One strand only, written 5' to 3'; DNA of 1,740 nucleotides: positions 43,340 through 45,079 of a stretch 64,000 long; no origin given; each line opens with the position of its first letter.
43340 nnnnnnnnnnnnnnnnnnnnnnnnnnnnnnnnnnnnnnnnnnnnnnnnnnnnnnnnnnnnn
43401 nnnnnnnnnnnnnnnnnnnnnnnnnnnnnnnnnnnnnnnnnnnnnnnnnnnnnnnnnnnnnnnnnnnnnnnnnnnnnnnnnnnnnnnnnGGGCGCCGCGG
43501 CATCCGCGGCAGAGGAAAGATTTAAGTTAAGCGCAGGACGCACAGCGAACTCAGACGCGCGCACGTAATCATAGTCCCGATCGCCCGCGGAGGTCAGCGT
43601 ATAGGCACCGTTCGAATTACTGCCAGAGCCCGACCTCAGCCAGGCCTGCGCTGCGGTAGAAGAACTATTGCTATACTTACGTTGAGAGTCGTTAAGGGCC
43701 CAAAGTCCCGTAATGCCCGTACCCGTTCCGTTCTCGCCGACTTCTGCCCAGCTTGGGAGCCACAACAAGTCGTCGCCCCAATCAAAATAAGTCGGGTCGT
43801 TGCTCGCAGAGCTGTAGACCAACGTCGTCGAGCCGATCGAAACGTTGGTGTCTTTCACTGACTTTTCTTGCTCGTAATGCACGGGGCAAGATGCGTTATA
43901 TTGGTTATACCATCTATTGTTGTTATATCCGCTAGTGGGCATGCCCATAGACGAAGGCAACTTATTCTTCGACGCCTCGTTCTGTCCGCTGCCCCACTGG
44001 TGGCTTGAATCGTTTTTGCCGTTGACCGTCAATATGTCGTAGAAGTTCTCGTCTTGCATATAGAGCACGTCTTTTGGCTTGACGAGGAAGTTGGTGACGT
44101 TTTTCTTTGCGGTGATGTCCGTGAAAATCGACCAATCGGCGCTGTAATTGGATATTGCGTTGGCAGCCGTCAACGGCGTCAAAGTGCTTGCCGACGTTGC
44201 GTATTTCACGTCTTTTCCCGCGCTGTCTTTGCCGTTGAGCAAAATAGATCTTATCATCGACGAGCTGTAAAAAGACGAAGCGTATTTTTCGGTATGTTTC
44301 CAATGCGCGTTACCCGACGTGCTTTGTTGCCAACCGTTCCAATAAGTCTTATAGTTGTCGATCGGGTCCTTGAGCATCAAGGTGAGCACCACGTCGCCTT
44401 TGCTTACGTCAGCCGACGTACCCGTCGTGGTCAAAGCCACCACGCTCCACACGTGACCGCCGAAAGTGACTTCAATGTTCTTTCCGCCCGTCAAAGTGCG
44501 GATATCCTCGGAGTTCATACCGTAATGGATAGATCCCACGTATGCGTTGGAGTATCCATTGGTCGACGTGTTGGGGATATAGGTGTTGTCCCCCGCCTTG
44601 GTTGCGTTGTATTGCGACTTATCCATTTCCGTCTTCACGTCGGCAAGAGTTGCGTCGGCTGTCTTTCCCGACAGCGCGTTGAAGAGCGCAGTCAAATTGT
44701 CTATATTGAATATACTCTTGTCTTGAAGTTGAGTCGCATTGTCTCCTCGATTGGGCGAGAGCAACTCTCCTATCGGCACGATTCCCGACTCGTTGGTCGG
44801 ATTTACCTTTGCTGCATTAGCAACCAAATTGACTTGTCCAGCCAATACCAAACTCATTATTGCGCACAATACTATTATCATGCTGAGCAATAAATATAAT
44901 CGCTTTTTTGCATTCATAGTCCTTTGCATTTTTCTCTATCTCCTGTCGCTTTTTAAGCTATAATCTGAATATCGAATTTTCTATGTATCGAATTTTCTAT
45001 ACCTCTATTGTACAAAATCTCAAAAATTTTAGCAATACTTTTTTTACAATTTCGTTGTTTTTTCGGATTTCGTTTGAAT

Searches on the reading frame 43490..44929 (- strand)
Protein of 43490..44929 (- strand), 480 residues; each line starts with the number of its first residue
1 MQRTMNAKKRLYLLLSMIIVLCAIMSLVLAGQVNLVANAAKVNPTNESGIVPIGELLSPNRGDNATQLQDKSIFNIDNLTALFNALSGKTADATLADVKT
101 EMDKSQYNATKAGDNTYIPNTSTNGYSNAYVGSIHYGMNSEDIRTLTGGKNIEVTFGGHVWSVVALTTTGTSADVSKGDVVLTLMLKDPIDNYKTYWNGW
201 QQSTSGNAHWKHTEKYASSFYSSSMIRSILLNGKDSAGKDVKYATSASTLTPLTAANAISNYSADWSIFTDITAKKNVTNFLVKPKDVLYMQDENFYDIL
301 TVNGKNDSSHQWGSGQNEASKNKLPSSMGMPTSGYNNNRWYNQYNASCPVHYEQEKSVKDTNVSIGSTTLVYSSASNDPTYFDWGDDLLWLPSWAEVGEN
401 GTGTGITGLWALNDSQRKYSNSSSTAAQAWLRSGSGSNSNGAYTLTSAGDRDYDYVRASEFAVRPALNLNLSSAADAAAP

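Call 12: search_protein_families(library=pfam, proteins=[window:43490-44929:-], max_evalue=10)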
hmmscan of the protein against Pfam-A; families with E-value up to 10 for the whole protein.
window:43490-44929:- (480 aa): 1 family
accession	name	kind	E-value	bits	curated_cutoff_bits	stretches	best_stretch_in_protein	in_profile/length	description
PF24249.1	DUF7452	-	5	7.9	28.2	1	99-164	36-101/118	Domain of unknown function (DUF7452)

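Call 13: search_solved_structures(query=window:43490-44929:-, max_evalue=10)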
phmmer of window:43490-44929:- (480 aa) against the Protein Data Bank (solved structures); distinct sequences matched with E-value up to 10: 1.
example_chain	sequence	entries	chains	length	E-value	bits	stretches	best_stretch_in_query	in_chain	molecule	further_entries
8blq_B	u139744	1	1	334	0.013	18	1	135-208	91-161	CODV-Fab, light chain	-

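Call 15: find_homologous_proteins(query=window:43490-44929:-)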
Query window:43490-44929:- (480 aa): 9 proteins with E <= 0.001 among 8000 candidates.
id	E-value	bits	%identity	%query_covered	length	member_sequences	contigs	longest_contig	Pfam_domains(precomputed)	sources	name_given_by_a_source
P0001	7.5e-217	739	73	94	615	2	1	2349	-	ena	-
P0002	1.5e-215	735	75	91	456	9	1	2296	-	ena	-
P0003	3.0e-184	632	74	79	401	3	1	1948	-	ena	-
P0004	4.2e-173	595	61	99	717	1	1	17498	-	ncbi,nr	ncbi:MAG: hypothetical protein K2M75_05095, partial [Clostridia bacterium]|nr:hypothetical protein [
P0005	2.6e-149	516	60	91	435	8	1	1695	-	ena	-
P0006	1.0e-141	491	60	84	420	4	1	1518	-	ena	-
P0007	3.1e-129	450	66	69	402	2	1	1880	-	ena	-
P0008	7.1e-115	403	49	98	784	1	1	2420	-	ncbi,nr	ncbi:MAG: cellulose biosynthesis cyclic di-GMP-binding regulatory protein BcsB, partial [Clostridia 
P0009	1.8e-31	128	33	76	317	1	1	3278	-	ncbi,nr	ncbi:MAG: hypothetical protein K2L61_00945, partial [Clostridia bacterium]|nr:hypothetical protein [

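Call 17: find_encoding_contigs(protein=P0004, flank=10000, max_places=4)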
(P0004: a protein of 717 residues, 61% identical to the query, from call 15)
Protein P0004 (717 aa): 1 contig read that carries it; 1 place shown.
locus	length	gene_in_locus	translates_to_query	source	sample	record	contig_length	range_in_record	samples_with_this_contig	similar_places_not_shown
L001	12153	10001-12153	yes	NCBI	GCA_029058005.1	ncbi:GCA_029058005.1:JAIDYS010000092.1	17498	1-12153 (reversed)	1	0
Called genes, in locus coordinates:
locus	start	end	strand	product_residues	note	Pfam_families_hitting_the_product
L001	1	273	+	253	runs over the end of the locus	PF00977:His_biosynth, PF03060:NMO (faint), PF01207:Dus (faint)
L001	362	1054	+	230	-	PF01502:PRA-CH, PF01503:PRA-PH, PF03819:MazG (weak)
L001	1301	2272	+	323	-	PF00682:HMGL-like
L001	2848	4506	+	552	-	PF01855:POR_N (faint), PF02776:TPP_enzyme_N, PF00205:TPP_enzyme_M, PF02775:TPP_enzyme_C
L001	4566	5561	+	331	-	PF02826:2-Hacid_dh_C (weak), PF03446:NAD_binding_2 (weak), PF03807:F420_oxidored (weak), PF07991:KARI_N, PF01450:KARI_C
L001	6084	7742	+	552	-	PF00920:ILVD_EDD_N, PF24877:ILV_EDD_C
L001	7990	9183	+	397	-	PF00291:PALP, PF01842:ACT (weak)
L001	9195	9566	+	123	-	PF01042:Ribonuc_L-PSP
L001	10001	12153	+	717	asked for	?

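Call 25: find_related_loci(query=A1, collection=genome_contigs, flank=10000)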
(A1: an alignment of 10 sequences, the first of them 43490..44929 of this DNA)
Query A1 (480 aa) in genome_contigs; peptide patterns used: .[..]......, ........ (x = any residue, [..] = any of these).
68 stretches matched a pattern; 13 encode a relative of the query (tblastn E <= 1e-3); 12 distinct loci.
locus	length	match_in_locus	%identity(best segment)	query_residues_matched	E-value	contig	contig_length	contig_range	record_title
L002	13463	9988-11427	77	1-480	0e+0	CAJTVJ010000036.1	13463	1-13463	MAG TPA_asm: uncultured Christensenella sp. isolate MGBC114095 genome assembly, contig: MGBC114095.36, whole genome shot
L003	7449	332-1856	66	1-480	0e+0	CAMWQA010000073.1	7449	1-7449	MAG TPA_asm: uncultured Clostridia bacterium isolate SRR14411243_bin.11_metawrap_v1.3_MAG genome assembly, contig: NODE.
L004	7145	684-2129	61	9-480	5e-180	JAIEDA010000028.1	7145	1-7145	MAG: Clostridia bacterium isolate SC0386_comb_6 SC0386_comb_6_contig_28, whole genome shotgun sequence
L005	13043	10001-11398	62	8-478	9e-173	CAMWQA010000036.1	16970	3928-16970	MAG TPA_asm: uncultured Clostridia bacterium isolate SRR14411243_bin.11_metawrap_v1.3_MAG genome assembly, contig: NODE.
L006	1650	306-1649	63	24-479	0e+0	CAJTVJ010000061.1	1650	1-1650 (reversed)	MAG TPA_asm: uncultured Christensenella sp. isolate MGBC114095 genome assembly, contig: MGBC114095.61, whole genome shot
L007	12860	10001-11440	58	8-480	8e-162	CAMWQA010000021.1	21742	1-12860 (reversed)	MAG TPA_asm: uncultured Clostridia bacterium isolate SRR14411243_bin.11_metawrap_v1.3_MAG genome assembly, contig: NODE.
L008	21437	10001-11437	55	1-474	3e-154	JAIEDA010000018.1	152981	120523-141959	MAG: Clostridia bacterium isolate SC0386_comb_6 SC0386_comb_6_contig_18, whole genome shotgun sequence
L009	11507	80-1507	56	4-479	2e-153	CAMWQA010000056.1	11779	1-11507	MAG TPA_asm: uncultured Clostridia bacterium isolate SRR14411243_bin.11_metawrap_v1.3_MAG genome assembly, contig: NODE.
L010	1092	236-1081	70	22-304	2e-139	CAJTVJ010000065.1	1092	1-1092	MAG TPA_asm: uncultured Christensenella sp. isolate MGBC114095 genome assembly, contig: MGBC114095.65, whole genome shot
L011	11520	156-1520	50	1-472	8e-125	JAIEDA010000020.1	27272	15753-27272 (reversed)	MAG: Clostridia bacterium isolate SC0386_comb_6 SC0386_comb_6_contig_20, whole genome shotgun sequence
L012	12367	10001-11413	61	4-480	0e+0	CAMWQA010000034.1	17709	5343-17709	MAG TPA_asm: uncultured Clostridia bacterium isolate SRR14411243_bin.11_metawrap_v1.3_MAG genome assembly, contig: NODE.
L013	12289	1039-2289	37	1-479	2e-63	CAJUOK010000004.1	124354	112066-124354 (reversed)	MAG TPA_asm: uncultured Christensenellaceae bacterium isolate MGBC165376 genome assembly, contig: MGBC165376.4, whole ge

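Call 26: predict_structure(alignment_id=A1)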
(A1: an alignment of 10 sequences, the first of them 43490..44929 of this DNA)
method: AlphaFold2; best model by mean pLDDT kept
length: 480 residues; sequences in the alignment: 10
mean_pLDDT: 35.3   pTM: 0.36
mean pLDDT of the five models: 35.3, 34.6, 32.6, 32.1, 31.3
residues with pLDDT >= 90: 0; 70-90: 18; 50-70: 57; < 50: 405
segments of 3 or more residues with pLDDT < 50: 28-48, 60-73, 93-144, 164-480
pLDDT, mean of each block of 10 residues (from residue 1): 66 78 58 27 39 60 39 53 58 47 36 27 23 33 51 56 43 33 39 27 32 27 37 36 28 29 26 24 22 28 31 28 37 32 31 30 40 38 27 25 25 27 23 22 23 24 21 26
secondary structure, 60 per line:
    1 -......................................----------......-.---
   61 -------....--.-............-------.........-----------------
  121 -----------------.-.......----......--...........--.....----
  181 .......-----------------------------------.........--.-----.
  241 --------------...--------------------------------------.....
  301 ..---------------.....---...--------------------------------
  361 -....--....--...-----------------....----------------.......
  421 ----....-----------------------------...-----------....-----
elements in order: H2-39 E50-55 H68-71 H76-87 H95-103 H140-146 E151-156 E159-169 H172-176 E181-187 H223-231 H296-302 H318-322 E362-365 E368-371 H394-397 H414-420 H425-428 H472-475

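Call 32: search_protein_representatives(alignment_id=A1)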
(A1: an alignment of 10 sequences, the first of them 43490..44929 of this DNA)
Query: 10 sequences, 494 profile positions. Proteins with E-value up to 0.001 (for the whole library): 681; up to 1e-10: 495; up to 1e-30: 74. The best 150 are listed.
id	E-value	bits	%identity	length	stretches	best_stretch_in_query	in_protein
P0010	5.6e-249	843.4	-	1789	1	6-488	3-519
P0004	5.0e-236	800.7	-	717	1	2-494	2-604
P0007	6.8e-185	632.0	-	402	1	3-364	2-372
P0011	5.3e-181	619.2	-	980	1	5-486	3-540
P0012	2.9e-163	560.7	-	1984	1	5-479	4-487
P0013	6.2e-93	328.7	-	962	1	6-481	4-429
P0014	1.8e-92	327.1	-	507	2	7-321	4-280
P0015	2.4e-92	326.7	-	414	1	6-427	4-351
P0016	3.5e-89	316.3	-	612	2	2-322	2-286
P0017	1.6e-85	304.2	-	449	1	2-478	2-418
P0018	7.0e-82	292.2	-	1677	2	6-321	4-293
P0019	5.1e-77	276.2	-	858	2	10-321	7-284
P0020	5.8e-77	276.0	-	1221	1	7-483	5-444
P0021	1.5e-72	261.5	-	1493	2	13-321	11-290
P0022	8.3e-70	252.4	-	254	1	70-343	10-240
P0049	3.3e-37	144.9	-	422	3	356-481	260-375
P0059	6.5e-35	137.3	-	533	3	357-478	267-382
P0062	3.4e-34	134.9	-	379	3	361-472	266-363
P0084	3.4e-30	121.7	-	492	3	368-481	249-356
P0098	2.3e-28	115.7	-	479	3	357-482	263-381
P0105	6.9e-28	114.1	-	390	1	64-479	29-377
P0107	2.7e-27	112.1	-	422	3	363-478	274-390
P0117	1.8e-26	109.5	-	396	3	366-481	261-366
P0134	2.4e-24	102.4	-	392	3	363-482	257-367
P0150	2.7e-23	98.9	-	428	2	327-482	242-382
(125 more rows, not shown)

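Call 34: search_protein_families(library=pfam, proteins=[P0049, P0062, P0098, P0117, P0134, P0107, P0084, P0059, P0150, P0105], max_evalue=0.01)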
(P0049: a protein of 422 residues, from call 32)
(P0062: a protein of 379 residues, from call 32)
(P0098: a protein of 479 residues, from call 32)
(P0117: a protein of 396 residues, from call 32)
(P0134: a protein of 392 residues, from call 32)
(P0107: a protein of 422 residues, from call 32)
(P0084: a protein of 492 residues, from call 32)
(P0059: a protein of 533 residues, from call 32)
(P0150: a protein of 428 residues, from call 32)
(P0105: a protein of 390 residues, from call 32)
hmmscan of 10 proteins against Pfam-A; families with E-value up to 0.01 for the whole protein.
P0049 (422 aa): 2 families
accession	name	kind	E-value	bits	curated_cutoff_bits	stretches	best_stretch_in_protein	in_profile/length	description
PF19789.6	DUF6273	-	5.6e-06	26.8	23.5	1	264-352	69-171/172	Domain of unknown function (DUF6273)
PF13786.12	DUF4179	-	0.0004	21.2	30.1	0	15-43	9-37/94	Domain of unknown function (DUF4179)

P0062 (379 aa): 1 family
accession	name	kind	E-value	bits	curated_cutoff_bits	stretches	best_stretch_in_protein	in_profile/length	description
PF19789.6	DUF6273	-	0.0016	18.8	23.5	1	259-352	63-171/172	Domain of unknown function (DUF6273)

P0098 (479 aa): 1 family
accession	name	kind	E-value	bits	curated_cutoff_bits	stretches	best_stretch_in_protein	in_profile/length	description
PF19789.6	DUF6273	-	2.8e-05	24.5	23.5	1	280-358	81-171/172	Domain of unknown function (DUF6273)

P0117 (396 aa): 1 family
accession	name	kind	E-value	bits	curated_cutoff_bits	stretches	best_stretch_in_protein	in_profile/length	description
PF19789.6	DUF6273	-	0.0015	18.9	23.5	1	271-347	82-171/172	Domain of unknown function (DUF6273)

P0134 (392 aa): 0 families

P0107 (422 aa): 1 family
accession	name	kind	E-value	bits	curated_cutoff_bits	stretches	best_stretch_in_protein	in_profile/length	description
PF19789.6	DUF6273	-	1.5e-05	25.4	23.5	1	275-371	70-171/172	Domain of unknown function (DUF6273)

P0084 (492 aa): 2 families
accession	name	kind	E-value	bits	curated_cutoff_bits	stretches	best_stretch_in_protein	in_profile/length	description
PF19789.6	DUF6273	-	7.6e-06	26.3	23.5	1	257-334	82-171/172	Domain of unknown function (DUF6273)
PF18887.5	MBG_3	-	0.0037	17.7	25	0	347-370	25-48/72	MBG domain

P0059 (533 aa): 0 families

P0150 (428 aa): 0 families

P0105 (390 aa): 0 families
